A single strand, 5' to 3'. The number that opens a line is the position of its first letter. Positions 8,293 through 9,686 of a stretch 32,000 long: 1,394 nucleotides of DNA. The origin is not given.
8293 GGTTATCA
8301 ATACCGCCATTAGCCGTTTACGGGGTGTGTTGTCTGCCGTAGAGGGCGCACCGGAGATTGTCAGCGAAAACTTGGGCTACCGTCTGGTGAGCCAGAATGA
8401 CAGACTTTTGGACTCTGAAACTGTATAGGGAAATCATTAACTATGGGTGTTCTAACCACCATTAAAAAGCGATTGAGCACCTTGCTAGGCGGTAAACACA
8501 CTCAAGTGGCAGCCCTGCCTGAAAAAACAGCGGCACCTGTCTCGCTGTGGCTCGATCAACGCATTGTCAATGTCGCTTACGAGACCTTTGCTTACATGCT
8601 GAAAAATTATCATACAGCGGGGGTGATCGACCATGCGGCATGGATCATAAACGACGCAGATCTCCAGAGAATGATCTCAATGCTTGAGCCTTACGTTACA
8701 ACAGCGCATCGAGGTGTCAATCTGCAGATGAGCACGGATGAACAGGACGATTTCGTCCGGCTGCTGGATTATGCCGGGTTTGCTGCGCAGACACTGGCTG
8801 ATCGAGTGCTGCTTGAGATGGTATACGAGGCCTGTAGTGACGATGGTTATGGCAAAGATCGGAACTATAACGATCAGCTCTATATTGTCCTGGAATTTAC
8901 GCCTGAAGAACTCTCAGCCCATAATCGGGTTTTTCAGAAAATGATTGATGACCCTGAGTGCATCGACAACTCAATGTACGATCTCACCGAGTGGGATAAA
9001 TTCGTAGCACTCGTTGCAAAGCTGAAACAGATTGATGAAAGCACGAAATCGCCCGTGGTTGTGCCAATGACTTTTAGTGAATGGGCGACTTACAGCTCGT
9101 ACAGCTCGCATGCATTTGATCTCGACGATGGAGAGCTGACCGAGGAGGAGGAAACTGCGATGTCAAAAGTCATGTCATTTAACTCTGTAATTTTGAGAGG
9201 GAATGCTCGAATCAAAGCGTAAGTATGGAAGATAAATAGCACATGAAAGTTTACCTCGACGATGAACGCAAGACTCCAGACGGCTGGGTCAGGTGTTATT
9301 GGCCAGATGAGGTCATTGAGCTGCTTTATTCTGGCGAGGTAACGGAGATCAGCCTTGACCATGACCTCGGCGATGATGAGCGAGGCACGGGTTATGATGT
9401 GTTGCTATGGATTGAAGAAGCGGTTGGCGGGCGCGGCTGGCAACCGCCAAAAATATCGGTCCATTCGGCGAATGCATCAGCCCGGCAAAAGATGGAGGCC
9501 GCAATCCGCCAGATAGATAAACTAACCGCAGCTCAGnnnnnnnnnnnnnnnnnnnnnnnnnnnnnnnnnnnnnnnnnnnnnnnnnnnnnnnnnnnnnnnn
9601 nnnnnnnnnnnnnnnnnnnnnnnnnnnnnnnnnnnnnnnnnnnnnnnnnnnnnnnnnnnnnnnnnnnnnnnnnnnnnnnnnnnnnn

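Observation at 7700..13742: Response-regulator-led string: unknown protein, cREC-like receiver-WD40 fusion, PPP phosphoesterase and PDZ family member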

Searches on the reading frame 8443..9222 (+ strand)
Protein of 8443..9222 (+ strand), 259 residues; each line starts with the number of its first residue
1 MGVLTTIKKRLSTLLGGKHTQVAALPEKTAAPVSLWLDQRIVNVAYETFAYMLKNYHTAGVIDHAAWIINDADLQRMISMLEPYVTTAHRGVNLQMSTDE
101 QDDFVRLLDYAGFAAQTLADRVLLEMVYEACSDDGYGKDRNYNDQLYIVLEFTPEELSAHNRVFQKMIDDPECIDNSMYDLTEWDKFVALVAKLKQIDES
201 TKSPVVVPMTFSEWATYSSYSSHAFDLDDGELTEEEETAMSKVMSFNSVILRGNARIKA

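Call 3: search_protein_families(library=pfam, proteins=[window:8443-9222:+], max_evalue=0.1)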
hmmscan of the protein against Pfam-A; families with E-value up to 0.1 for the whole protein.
window:8443-9222:+ (259 aa): 0 families

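Call 4: search_protein_families(library=padloc, proteins=[window:8443-9222:+], max_evalue=0.1)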
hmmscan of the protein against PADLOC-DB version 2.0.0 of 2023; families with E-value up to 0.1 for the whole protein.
window:8443-9222:+ (259 aa): 0 families

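Call 5: search_protein_families(library=phrogs, proteins=[window:8443-9222:+], max_evalue=0.01)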
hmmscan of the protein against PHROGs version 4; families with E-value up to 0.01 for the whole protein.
window:8443-9222:+ (259 aa): 0 families

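Call 6: search_protein_families(library=ncbifam, proteins=[window:8443-9222:+], max_evalue=0.01)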
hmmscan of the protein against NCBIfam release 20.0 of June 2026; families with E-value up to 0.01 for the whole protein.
window:8443-9222:+ (259 aa): 0 families

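Call 23: find_homologous_proteins(query=window:8443-9222:+, max_evalue=0.001)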
Query window:8443-9222:+ (259 aa): 18 proteins with E <= 0.001 among 580 candidates.
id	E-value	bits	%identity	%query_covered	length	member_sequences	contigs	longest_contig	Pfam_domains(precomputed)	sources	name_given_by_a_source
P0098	6.2e-169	578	100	100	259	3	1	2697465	-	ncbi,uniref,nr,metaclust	ncbi:hypothetical protein Q7C_1564 [Methylophaga frappieri]|uniref:Uncharacterized protein n=1 Tax=M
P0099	7.4e-153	525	91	100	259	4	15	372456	-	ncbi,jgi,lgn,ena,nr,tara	ncbi:MAG: hypothetical protein CME36_02595 [unclassified Hahellaceae]|jgi:hypothetical protein|nr:hy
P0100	2.5e-97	343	67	91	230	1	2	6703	-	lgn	-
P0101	1.7e-57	213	44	90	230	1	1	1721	-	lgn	-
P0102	2.4e-57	212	49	85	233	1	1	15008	-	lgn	-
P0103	2.1e-55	206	47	93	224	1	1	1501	-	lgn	-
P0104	2.3e-54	203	44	87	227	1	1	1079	-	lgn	-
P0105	1.1e-53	200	45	86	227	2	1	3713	-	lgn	-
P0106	1.3e-53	200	44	86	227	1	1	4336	-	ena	-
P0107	4.0e-53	199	43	88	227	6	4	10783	-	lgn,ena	-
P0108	9.4e-53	197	43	87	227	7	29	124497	-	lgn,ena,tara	tara:strand:+ start:193 stop:876 length:684 start_codon:yes stop_codon:yes gene_type:complete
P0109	2.9e-52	196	48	86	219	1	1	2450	-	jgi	-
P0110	4.6e-52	195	47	81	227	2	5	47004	-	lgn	-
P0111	4.7e-51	192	47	81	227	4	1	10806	-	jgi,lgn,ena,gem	-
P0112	8.3e-51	191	43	84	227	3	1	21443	-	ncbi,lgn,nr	ncbi:MAG: hypothetical protein NXH88_01290 [Hyphomonas sp.]|nr:hypothetical protein [Hyphomonas sp.]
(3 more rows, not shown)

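Call 24: find_encoding_contigs(protein=P0099, flank=10000, max_places=3)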
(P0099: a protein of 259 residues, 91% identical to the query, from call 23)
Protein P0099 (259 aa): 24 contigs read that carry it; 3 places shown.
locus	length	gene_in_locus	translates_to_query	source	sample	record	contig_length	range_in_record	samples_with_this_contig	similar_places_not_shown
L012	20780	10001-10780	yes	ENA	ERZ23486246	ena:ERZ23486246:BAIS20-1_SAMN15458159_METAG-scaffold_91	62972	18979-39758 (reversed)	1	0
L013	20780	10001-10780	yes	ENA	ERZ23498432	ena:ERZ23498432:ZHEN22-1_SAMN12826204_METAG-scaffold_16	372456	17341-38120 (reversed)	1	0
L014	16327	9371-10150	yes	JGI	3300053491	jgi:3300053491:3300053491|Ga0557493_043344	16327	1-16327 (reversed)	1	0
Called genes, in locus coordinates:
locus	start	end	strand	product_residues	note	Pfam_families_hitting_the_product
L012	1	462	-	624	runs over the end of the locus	PF16177:ACAS_N, PF00501:AMP-binding, PF13193:AMP-binding_C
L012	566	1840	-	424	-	PF01336:tRNA_anti-codon, PF13742:tRNA_anti_2, PF02601:Exonuc_VII_L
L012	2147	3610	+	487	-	PF00478:IMPDH, PF00571:CBS, PF03060:NMO, PF01070:FMN_dh (weak)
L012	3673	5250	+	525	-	PF00117:GATase, PF07722:Peptidase_C26, PF02540:NAD_synthase, PF03054:tRNA_Me_trans (faint), PF00958:GMP_synt_C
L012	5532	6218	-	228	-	PF00665:rve, PF13683:rve_3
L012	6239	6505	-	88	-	PF01527:HTH_Tnp_1, PF13384:HTH_23 (faint)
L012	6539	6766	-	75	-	-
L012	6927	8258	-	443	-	PF02518:HATPase_c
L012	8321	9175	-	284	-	-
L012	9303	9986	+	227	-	PF00072:Response_reg, PF00486:Trans_reg_C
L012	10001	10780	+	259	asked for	-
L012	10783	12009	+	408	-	PF20274:cREC_REC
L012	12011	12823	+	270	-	PF00149:Metallophos, PF12850:Metallophos_2 (weak)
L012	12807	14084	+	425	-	-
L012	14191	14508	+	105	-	-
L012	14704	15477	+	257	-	PF08238:Sel1 (weak)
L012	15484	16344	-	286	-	-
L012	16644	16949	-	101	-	-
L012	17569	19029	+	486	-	-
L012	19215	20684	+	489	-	-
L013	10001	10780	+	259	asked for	-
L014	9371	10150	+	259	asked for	-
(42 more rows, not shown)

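Call 25: find_encoding_contigs(protein=P0112, flank=10000, max_places=2)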
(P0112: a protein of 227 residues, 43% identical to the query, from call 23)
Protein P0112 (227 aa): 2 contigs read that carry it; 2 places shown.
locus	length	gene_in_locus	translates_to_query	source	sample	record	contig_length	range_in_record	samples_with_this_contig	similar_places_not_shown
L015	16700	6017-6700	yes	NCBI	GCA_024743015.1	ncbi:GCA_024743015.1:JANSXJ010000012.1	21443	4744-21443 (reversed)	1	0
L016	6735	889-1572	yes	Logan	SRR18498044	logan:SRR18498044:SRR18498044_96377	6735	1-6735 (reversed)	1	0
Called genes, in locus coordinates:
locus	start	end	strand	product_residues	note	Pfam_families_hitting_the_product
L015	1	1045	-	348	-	PF03703:bPH_2 (weak), PF07603:Lcl_C (weak)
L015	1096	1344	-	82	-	-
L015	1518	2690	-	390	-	PF02518:HATPase_c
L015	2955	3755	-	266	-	-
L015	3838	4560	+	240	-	PF00072:Response_reg, PF00486:Trans_reg_C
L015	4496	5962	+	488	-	-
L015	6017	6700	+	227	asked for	-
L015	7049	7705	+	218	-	PF00400:WD40 (faint), PF23381:Beta-prop_IFT122_1st (faint), PF25174:Beta-prop_THOC3 (faint), PF25175:Beta-prop_WDR5 (faint), PF24817:WD40_WDHD1_1st (faint)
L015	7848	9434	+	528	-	-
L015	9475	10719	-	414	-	PF07804:HipA_C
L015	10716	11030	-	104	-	PF13560:HTH_31, PF12844:HTH_19 (weak), PF01381:HTH_3 (weak)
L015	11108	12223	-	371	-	PF00144:Beta-lactamase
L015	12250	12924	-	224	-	-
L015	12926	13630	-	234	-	PF02517:Rce1-like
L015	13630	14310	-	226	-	PF01786:AOX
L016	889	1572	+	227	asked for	-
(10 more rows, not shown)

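Call 58: predict_structure(alignment_id=A3)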
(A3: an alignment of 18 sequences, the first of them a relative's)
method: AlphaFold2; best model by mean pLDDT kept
length: 259 residues; sequences in the alignment: 18
mean_pLDDT: 78.8   pTM: 0.75
mean pLDDT of the five models: 78.8, 78.6, 78.3, 77.4, 77.1
residues with pLDDT >= 90: 90; 70-90: 104; 50-70: 31; < 50: 34
segments of 3 or more residues with pLDDT < 50: 1-28, 135-139
pLDDT, mean of each block of 10 residues (from residue 1): 43 42 46 88 94 83 66 92 85 88 87 86 89 56 73 92 94 68 88 88 86 90 85 92 86 63
secondary structure, 60 per line:
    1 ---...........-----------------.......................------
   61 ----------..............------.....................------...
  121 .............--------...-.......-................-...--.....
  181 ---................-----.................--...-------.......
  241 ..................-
elements in order: H4-14 E32-38 H39-54 H71-84 E91-97 H98-111 H118-133 E146-152 H154-169 H176-180 H184-199 E205-210 H211-221 H234-258
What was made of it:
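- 8443..9222 (+): 259-aa acidic cytoplasmic protein of unknown fold (four beta-alpha repeats); travels with the regulator gene. AF2 pLDDT 79, pTM 0.75 (call 58).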

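Call 61: fold_search(model_id=the predicted structure, library=pdb)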
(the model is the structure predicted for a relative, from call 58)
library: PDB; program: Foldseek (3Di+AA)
matches with E <= 10: 80; with E <= 0.001: 0
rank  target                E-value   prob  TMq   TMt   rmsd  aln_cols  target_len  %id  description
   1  9s35_A                1.4e+00  0.02  0.11  0.09  19.4       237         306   10  Cryo-EM structure of Candida albicans Vrg4 bound to an inhibitory nanobody. (released 2025-09-03)
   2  6dbo_A                1.8e+00  0.06  0.16  0.09  20.2       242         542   11  Cryo-EM structure of RAG in complex with 12-RSS and 23-RSS substrate DNAs (released 2018-08-01)
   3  7sss_E                1.8e+00  0.04  0.13  0.16  17.5       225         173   12  Structure of the NADH-bound human COQ7:COQ9 complex by single-particle electron cryo-microscopy (released 2022-11-02)
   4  9oa1_Z                2.2e+00  0.08  0.17  0.18  16.3       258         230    9  Ecoli DnaB helicase and Phage Lambda loader P with ADP-Mg in a 6:5 stoichiometry ratio. (released 2025-07-16)
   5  1xly_B                2.2e+00  0.06  0.18  0.23  16.6       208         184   12  X-RAY STRUCTURE OF THE RNA-BINDING PROTEIN SHE2p (released 2004-11-16)
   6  3o02_A                2.3e+00  0.03  0.14  0.13  22.4       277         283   10  The Crystal Structure of the Salmonella Type III Secretion System Tip Protein SipD in Complex with Chenodeoxycholate (released 2010-11-17)
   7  7vg4_A                2.5e+00  0.04  0.15  0.18  20.6       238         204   13  10,5-methenyltetrahydrofolate cyclohydrolase from Methylobacterium extorquens AM1 strain (released 2022-07-06)
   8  7x8v_E                2.9e+00  0.02  0.10  0.13  23.5       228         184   10  Cooperative regulation of PBI1 and MAPKs controls WRKY45 transcription factor in rice immunity (released 2022-04-06)
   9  6v4k_A                3.2e+00  0.04  0.15  0.10  16.5       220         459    8  Structure of TrkH-TrkA in complex with ADP (released 2020-02-12)
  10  7tn0_F                3.7e+00  0.04  0.15  0.08  17.2       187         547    8  SARS-CoV-2 Omicron RBD in complex with human ACE2 and S304 Fab and S309 Fab (released 2022-02-02)
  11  3o00_A                3.7e+00  0.02  0.13  0.12  24.3       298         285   10  Crystal Structure of the Salmonella Type III Secretion System Tip Protein SipD-C244S (released 2010-11-17)
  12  6xnx_A                4.1e+00  0.05  0.19  0.11  19.1       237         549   11  Structure of RAG1 (R848M/E649V)-RAG2-DNA Strand Transfer Complex (Dynamic-Form) (released 2020-08-26)
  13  7vg4_B                4.1e+00  0.04  0.16  0.19  20.0       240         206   13  10,5-methenyltetrahydrofolate cyclohydrolase from Methylobacterium extorquens AM1 strain (released 2022-07-06)
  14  5bu0_A                4.3e+00  0.02  0.13  0.12  22.4       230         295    9  Structure of the C-terminal domain of lpg1496 from Legionella pneumophila (released 2015-08-26)
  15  6e6a_B                4.5e+00  0.03  0.12  0.19  21.5       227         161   10  Triclinic crystal form of IncA G144A point mutant (released 2019-07-10)
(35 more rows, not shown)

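Call 72: search_protein_families(library=pfam, proteins=[L012:12807-14084:+], max_evalue=0.05)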
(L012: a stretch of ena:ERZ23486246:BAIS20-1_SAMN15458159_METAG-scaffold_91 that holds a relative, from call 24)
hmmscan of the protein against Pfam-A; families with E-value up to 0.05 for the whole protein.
L012:12807-14084:+ (425 aa): 0 families

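Call 80: fold_search(model_id=the predicted structure, library=viral)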
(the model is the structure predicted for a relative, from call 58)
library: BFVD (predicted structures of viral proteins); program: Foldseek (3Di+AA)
matches with E <= 10: 157; with E <= 0.001: 0
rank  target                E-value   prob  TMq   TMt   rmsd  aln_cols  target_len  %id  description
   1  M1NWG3                2.2e-01  0.96  0.30  0.53   7.9       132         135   14  (no name in the UniProt tables at hand)
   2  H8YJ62                3.7e-01  0.16  0.18  0.20  16.2       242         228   10  (no name in the UniProt tables at hand)
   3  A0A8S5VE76            4.5e-01  0.93  0.29  0.59   4.5       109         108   12  Uncharacterized protein [Siphoviridae sp. ctuy39]
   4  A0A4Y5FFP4            4.9e-01  0.10  0.18  0.10  26.8       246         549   14  Baseplate J-like protein [Lactobacillus phage SAC12B]
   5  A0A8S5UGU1            5.5e-01  0.44  0.22  0.36   6.9       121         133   15  Uncharacterized protein [Myoviridae sp. ctshb19]
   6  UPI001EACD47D         7.4e-01  0.10  0.18  0.19  22.2       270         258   13  (no name look-up for this kind of identifier)
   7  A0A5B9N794            7.8e-01  0.60  0.23  0.48   9.2       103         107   13  Uncharacterized protein [Aeromonas phage 2L372X]
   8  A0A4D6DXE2            9.6e-01  0.04  0.12  0.08  22.3       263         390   13  Homing endonuclease [Shigella phage SSE1]
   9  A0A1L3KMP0            1.2e+00  0.03  0.11  0.05  26.9       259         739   10  Putative glycoprotein [Beihai hermit crab virus 3]
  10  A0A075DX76            1.4e+00  0.57  0.24  0.55   3.7        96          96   19  (no name in the UniProt tables at hand)
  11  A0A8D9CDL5            1.4e+00  0.35  0.31  0.34  12.8       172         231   14  Uncharacterized protein [uncultured marine phage]
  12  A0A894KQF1            1.4e+00  0.14  0.21  0.23  14.2       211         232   11  Uncharacterized protein [Guadeloupe mosquito quaranja-like virus 1]
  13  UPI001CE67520         1.4e+00  0.72  0.30  0.58   3.9       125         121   14  (no name look-up for this kind of identifier)
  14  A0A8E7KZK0            1.5e+00  0.51  0.25  0.47   8.7       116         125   10  (no name in the UniProt tables at hand)
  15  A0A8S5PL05            1.6e+00  0.23  0.19  0.34  14.7       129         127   12  Uncharacterized protein [Siphoviridae sp. ctRcp9]
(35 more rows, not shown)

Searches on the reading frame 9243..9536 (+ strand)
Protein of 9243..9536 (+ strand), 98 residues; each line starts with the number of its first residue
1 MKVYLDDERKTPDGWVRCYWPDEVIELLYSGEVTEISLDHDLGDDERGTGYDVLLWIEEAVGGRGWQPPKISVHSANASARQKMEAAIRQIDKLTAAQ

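Call 54: search_solved_structures(query=window:9243-9536:+, max_evalue=10, show_alignments=2)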
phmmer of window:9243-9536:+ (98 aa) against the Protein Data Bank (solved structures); distinct sequences matched with E-value up to 10: 0.
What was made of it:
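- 9243..9509 (+): cREC domain (residues 1-89) of the 402-aa protein. No solved relative by sequence (call 54).
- Tried and rejected: None, even at E <= 10 (call 54).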

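Call 57: search_dna_similar(query=window:9243-9536:+, collection=phages, mode=protein, max_rows=25)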
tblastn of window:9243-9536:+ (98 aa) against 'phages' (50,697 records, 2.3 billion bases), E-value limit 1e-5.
Records with a match: 16; places in all: 17; records where one place covers at least 80% of the query: 15.
Best place of each record, by identity: <60% 16.
By first word of the organism name: Gordonia 6; Synechococcus 2; Bacillus 2; Roseobacter 1; Ruegeria 1; uncultured 1; Xanthomonas 1; Nitratidesulfovibrio 1; Desulfovibrio 1.
By host as written in the record: Gordonia terrae 3612 5; Ruegeria pomeroyi DSS-3 2; Synechococcus sp. WH7803 2; Bacillus megaterium 2; - 1; Gordonia terrae CAG3 1; Xanthomonas citri 1; Nitratidesulfovibrio vulgaris ATCC7757 (synonym: Desulfovibtio vulgaris) 1; and 1 more.
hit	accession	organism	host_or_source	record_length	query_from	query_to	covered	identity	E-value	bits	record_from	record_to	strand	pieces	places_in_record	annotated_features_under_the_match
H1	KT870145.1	Roseobacter phage DSS3P8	Ruegeria pomeroyi DSS-3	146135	1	94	96%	47.4%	5e-18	82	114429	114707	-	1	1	hypothetical protein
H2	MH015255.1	Ruegeria phage vB_RpoS-V10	Ruegeria pomeroyi DSS-3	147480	1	94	96%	45.3%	1e-17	81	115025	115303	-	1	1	hypothetical protein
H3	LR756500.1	uncultured phage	metagenomic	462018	2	88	89%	42.1%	3e-8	54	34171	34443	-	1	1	record has no annotation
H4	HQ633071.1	Synechococcus phage S-SKS1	Synechococcus sp. WH7803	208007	1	98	100%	37.3%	5e-11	62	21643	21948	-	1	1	hypothetical protein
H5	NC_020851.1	Synechococcus phage S-SKS1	Synechococcus sp. WH7803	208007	1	98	100%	37.3%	5e-11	62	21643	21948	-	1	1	hypothetical protein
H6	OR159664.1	Gordonia Phage JonJames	Gordonia terrae 3612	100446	1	90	92%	36.8%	4e-7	51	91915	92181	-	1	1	176: hypothetical protein | 177: hypothetical protein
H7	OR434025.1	Gordonia phage Crater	Gordonia terrae CAG3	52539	1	88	90%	37.5%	3e-7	52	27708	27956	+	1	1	34: hypothetical protein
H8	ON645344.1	Gordonia phage Morkie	Gordonia terrae 3612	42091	1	77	79%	42.9%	8e-8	54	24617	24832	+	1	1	29: hypothetical protein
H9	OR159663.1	Gordonia Phage PhinkBoden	Gordonia terrae 3612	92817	2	90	91%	36.2%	3e-7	52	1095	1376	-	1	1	5: hypothetical protein | 6: hypothetical protein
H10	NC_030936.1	Gordonia phage Bachita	Gordonia terrae 3612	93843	2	90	91%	36.2%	3e-7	52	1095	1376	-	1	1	5: hypothetical protein | 6: hypothetical protein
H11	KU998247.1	Gordonia phage Bachita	Gordonia terrae 3612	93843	2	90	91%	36.2%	3e-7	52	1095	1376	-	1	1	5: hypothetical protein | 6: hypothetical protein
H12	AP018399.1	Xanthomonas phage XacN1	Xanthomonas citri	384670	2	88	89%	36.7%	6e-7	51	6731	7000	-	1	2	hypothetical protein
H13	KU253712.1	Bacillus phage Eldridge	Bacillus megaterium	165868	1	88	90%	33.7%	4e-6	49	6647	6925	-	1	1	hypothetical protein (x2)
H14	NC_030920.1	Bacillus phage Eldridge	Bacillus megaterium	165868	1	88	90%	33.7%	4e-6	49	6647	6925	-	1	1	hypothetical protein (x2)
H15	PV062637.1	Nitratidesulfovibrio phage SRB7757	Nitratidesulfovibrio vulgaris ATCC7757 ...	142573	1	84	86%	32.2%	6e-7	51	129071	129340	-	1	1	record has no annotation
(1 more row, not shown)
